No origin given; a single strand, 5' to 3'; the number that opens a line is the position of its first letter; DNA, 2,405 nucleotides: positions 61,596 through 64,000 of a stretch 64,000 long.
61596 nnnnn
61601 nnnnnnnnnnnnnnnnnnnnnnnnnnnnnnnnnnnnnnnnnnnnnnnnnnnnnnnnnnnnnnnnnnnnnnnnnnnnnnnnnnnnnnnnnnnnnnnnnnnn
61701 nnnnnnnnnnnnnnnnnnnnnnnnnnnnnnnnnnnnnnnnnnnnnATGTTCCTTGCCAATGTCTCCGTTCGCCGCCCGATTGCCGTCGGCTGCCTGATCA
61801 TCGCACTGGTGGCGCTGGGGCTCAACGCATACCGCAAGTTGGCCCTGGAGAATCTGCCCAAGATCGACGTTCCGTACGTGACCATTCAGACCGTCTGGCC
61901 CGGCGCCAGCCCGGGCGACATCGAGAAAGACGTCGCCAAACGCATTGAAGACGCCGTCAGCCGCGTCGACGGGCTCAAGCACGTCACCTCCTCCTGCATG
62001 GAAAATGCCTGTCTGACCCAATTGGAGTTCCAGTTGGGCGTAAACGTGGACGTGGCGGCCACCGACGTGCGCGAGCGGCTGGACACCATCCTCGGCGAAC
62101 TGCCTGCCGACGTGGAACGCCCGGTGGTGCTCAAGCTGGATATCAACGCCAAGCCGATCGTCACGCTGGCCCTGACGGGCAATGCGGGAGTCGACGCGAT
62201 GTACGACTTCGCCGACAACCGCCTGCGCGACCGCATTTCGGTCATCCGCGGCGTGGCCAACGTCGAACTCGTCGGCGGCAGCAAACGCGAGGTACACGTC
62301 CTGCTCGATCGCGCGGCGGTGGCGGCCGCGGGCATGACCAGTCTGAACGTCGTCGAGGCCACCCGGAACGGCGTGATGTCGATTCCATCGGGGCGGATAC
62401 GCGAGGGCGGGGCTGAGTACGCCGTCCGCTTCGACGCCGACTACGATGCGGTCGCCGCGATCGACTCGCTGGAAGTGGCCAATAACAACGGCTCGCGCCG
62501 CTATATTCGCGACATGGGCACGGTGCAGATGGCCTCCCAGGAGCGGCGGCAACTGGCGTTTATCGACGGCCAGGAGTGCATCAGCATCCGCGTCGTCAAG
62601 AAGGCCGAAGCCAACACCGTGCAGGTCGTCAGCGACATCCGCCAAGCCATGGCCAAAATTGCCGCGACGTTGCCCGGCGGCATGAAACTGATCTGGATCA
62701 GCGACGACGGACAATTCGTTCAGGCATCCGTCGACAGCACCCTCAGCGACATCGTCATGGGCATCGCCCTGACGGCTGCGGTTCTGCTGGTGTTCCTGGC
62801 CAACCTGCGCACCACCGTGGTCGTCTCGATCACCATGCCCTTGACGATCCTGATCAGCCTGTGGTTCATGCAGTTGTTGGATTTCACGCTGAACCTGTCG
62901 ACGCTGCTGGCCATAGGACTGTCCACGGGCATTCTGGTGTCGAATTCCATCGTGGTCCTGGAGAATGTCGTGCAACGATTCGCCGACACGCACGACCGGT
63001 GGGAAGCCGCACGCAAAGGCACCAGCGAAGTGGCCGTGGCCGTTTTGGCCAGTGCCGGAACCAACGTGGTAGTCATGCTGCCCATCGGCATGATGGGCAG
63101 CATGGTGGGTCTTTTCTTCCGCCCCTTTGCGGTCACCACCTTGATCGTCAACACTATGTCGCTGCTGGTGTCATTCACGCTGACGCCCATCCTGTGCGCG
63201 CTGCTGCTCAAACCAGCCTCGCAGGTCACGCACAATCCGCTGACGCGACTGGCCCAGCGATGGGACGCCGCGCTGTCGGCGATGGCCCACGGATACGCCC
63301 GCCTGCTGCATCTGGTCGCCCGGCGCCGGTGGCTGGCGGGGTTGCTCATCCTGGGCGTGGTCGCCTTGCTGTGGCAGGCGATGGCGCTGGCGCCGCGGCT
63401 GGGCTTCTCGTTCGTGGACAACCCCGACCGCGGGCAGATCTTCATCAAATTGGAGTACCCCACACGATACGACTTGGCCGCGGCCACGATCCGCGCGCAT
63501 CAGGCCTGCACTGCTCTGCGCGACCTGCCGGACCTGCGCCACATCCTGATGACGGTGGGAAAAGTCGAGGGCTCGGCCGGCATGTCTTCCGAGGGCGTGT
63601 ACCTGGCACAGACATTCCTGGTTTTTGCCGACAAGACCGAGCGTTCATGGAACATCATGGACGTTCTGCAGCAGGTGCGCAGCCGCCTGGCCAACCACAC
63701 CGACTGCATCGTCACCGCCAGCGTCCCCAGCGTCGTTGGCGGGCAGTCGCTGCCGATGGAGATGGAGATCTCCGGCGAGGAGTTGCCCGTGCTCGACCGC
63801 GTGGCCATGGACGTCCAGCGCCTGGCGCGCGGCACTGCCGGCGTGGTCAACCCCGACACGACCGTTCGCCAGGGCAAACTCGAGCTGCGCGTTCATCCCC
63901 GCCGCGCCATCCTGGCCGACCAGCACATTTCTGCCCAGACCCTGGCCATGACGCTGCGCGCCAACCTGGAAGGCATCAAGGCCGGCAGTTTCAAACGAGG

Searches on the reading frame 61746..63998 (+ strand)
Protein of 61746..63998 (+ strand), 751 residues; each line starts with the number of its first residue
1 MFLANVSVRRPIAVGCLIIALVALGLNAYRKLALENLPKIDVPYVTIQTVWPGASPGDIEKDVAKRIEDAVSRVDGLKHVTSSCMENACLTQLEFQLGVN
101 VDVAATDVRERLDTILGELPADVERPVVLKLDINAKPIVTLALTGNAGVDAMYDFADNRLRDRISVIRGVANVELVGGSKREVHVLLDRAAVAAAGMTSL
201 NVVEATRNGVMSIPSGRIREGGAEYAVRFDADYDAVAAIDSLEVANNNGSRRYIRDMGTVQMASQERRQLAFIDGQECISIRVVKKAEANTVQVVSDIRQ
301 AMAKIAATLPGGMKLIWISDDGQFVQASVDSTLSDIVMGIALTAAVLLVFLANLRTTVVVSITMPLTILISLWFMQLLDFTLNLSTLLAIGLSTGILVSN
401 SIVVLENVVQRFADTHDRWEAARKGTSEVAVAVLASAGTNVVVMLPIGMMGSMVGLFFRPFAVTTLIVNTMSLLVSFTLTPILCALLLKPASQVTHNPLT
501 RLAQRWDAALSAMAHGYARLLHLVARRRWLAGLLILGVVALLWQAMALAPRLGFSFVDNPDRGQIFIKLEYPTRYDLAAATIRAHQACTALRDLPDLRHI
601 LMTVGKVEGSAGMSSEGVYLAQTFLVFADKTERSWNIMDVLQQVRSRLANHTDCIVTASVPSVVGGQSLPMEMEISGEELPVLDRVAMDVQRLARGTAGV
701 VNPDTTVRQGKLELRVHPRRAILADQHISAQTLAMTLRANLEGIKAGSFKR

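Call 12: search_protein_families(library=pfam, proteins=[window:61746-63998:+], max_evalue=0.001)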
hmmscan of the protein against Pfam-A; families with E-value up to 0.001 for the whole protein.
window:61746-63998:+ (751 aa): 1 family
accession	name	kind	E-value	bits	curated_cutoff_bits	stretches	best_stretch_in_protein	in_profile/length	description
PF00873.25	ACR_tran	-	9.2e-141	471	28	1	4-750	2-752/1021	AcrB/AcrD/AcrF family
